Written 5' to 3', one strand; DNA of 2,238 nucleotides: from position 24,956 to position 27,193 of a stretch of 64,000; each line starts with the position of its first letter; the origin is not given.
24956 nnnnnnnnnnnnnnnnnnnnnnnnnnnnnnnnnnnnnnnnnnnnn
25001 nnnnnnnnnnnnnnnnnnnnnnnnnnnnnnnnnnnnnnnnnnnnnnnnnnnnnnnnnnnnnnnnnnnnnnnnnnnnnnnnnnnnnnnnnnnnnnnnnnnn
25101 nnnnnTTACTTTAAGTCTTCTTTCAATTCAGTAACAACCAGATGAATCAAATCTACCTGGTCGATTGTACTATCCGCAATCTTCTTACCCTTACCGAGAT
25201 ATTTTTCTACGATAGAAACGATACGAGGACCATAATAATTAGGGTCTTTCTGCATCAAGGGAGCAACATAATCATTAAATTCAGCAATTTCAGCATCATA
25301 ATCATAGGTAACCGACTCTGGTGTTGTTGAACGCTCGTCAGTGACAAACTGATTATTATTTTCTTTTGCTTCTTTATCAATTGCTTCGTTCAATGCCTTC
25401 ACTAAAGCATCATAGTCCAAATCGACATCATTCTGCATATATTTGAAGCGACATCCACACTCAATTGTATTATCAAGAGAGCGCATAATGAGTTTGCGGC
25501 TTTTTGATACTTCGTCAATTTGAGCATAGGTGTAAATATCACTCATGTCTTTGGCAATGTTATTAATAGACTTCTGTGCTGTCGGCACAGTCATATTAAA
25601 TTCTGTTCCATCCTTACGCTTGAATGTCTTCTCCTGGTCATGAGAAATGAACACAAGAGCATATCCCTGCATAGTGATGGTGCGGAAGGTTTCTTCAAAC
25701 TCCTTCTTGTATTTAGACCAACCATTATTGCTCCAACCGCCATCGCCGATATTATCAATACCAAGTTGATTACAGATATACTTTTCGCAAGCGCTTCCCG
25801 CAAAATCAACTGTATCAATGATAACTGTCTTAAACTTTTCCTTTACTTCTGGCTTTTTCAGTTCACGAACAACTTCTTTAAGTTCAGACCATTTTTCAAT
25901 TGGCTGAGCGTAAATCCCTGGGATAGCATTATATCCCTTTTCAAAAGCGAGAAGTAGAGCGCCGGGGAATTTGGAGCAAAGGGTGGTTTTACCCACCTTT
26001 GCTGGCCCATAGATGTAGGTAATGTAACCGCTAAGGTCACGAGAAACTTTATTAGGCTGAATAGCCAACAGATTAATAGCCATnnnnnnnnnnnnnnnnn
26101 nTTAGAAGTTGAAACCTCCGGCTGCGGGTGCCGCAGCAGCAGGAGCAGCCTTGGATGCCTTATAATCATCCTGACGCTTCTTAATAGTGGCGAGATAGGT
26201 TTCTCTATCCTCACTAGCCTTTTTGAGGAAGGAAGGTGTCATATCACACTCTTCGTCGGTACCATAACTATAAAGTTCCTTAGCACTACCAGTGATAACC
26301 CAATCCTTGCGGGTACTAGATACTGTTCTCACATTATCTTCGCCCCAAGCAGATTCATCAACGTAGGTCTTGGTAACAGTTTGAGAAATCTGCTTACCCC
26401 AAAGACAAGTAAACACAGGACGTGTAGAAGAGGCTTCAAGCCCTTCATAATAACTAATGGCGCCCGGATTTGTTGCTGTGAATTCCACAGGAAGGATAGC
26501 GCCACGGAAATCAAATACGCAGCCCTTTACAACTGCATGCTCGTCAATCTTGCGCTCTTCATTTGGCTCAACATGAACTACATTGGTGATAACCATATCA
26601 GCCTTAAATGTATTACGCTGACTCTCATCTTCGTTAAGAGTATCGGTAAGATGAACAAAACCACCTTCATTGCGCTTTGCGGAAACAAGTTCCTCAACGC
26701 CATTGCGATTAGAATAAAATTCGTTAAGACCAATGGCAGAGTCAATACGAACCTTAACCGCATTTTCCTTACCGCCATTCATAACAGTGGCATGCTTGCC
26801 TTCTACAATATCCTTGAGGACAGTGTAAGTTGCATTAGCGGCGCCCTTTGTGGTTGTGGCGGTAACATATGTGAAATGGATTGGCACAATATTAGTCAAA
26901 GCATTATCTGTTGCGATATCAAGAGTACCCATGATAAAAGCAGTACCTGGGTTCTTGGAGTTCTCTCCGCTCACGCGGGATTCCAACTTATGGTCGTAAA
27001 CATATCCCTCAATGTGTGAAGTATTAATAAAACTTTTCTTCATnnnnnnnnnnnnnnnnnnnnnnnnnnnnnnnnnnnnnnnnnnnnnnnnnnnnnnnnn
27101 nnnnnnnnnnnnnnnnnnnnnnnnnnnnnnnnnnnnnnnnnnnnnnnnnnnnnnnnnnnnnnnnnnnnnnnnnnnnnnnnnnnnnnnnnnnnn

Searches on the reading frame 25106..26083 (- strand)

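Call 27: search_protein_families(library=phrogs, proteins=[window:25106-26083:-], max_evalue=0.001)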
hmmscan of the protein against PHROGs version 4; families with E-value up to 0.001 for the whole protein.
window:25106-26083:- (325 aa): 3 families
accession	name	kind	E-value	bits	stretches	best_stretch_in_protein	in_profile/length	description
phrog_124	-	DNA, RNA and nucleotide metabolism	2.8e-46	159.6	1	5-310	29-313/382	Sak4-like ssDNA annealing protein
phrog_8097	-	DNA, RNA and nucleotide metabolism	1.2e-25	91.2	1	65-256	319-505/598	exonuclease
phrog_19299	-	head and packaging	1.1e-18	68.1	1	42-239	402-613/702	terminase large subunit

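Call 28: search_protein_families(library=pfam, proteins=[window:25106-26083:-], max_evalue=0.01)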
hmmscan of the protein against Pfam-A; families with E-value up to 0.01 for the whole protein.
window:25106-26083:- (325 aa): 2 families
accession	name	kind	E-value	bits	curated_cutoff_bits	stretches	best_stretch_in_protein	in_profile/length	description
PF13479.12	AAA_24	-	2.5e-35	122.6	27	1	22-200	5-181/195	AAA domain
PF01637.24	ATPase_2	-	0.0014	18.9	33.2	0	20-96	21-79/225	ATPase domain predominantly from Archaea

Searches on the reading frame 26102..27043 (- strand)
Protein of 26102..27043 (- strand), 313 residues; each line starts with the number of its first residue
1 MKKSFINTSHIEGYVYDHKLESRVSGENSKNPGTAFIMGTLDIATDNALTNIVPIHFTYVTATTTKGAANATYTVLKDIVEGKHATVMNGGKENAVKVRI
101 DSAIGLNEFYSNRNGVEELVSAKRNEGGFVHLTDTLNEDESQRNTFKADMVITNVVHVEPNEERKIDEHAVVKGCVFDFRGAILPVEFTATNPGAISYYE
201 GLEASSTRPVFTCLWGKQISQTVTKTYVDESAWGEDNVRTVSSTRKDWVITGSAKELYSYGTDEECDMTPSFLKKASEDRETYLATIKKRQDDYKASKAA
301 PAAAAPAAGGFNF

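Call 27: search_protein_families(library=phrogs, proteins=[window:26102-27043:-], max_evalue=0.001)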
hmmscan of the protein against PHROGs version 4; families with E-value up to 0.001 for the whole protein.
window:26102-27043:- (313 aa): 1 family
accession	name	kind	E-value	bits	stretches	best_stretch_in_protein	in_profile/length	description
phrog_2367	-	unknown function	8.6e-16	59.2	1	3-287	10-289/326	-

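Call 28: search_protein_families(library=pfam, proteins=[window:26102-27043:-], max_evalue=0.01)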
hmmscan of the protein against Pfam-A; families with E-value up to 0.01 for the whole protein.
window:26102-27043:- (313 aa): 0 families

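Call 85: search_dna_similar(query=window:26102-27043:-, collection=phages, mode=protein, max_rows=12, max_evalue=0.001)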
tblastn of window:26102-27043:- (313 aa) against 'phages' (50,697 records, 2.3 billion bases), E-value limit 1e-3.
Records with a match: 28; places in all: 28; records where one place covers at least 80% of the query: 0.
Best place of each record, by identity: <60% 28.
By first word of the organism name: Bacillus 21; Enterococcus 7.
By host as written in the record: Bacillus subtilis BEST7003 9; Bacillus subtilis subsp. subtilis str. 168 5; Bacillus subtilis 4; Enterococcus faecium 4; Enterococcus faecalis 2; Bacillus subtilis str. 168 1; Bacillus subtilis Delta6 1; - 1; and 1 more.
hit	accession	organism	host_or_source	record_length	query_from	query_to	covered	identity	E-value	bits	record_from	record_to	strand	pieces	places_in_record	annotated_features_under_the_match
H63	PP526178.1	Bacillus phage phi3T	Bacillus subtilis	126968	84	289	66%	30.1%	3e-9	64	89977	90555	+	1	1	record has no annotation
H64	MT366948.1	Bacillus phage Hyb3phi3Ts-SPbeta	Bacillus subtilis subsp. subtilis str. ...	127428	84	289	66%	30.1%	3e-9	64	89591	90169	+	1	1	hypothetical protein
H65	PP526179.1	Bacillus phage phi3T-SPBeta hybrid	Bacillus subtilis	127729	84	289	66%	30.1%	3e-9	64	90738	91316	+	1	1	record has no annotation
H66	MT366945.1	Bacillus phage phi3Ts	Bacillus subtilis subsp. subtilis str. ...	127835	84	289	66%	30.1%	3e-9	64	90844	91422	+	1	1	hypothetical protein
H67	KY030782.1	Bacillus phage phi3T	Bacillus subtilis str. 168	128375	84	289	66%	30.1%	3e-9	64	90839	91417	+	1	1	hypothetical protein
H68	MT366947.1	Bacillus phage Hyb2phi3Ts-SPbeta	Bacillus subtilis subsp. subtilis str. ...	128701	84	289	66%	30.1%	3e-9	64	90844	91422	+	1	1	hypothetical protein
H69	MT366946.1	Bacillus phage Hyb1phi3Ts-SPbeta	Bacillus subtilis subsp. subtilis str. ...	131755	84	289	66%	30.1%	3e-9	64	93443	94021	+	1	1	hypothetical protein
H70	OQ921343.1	Bacillus phage SPbetaL3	Bacillus subtilis BEST7003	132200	84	289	66%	30.1%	3e-9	64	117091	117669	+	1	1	hypothetical protein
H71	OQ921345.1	Bacillus phage SPbetaL5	Bacillus subtilis BEST7003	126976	84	288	65%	29.8%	9e-11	69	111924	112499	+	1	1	hypothetical protein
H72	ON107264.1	Bacillus phage BUCT083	Bacillus subtilis subsp. subtilis str. ...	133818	84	288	65%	29.8%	9e-11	69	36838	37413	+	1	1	hypothetical protein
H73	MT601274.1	Bacillus phage vB_BsuS-Goe13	Bacillus subtilis Delta6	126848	84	288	65%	29.8%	2e-10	68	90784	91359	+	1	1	hypothetical: hypothetical protein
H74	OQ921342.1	Bacillus phage SPbetaL2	Bacillus subtilis BEST7003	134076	84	288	65%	29.8%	2e-10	67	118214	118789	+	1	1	hypothetical protein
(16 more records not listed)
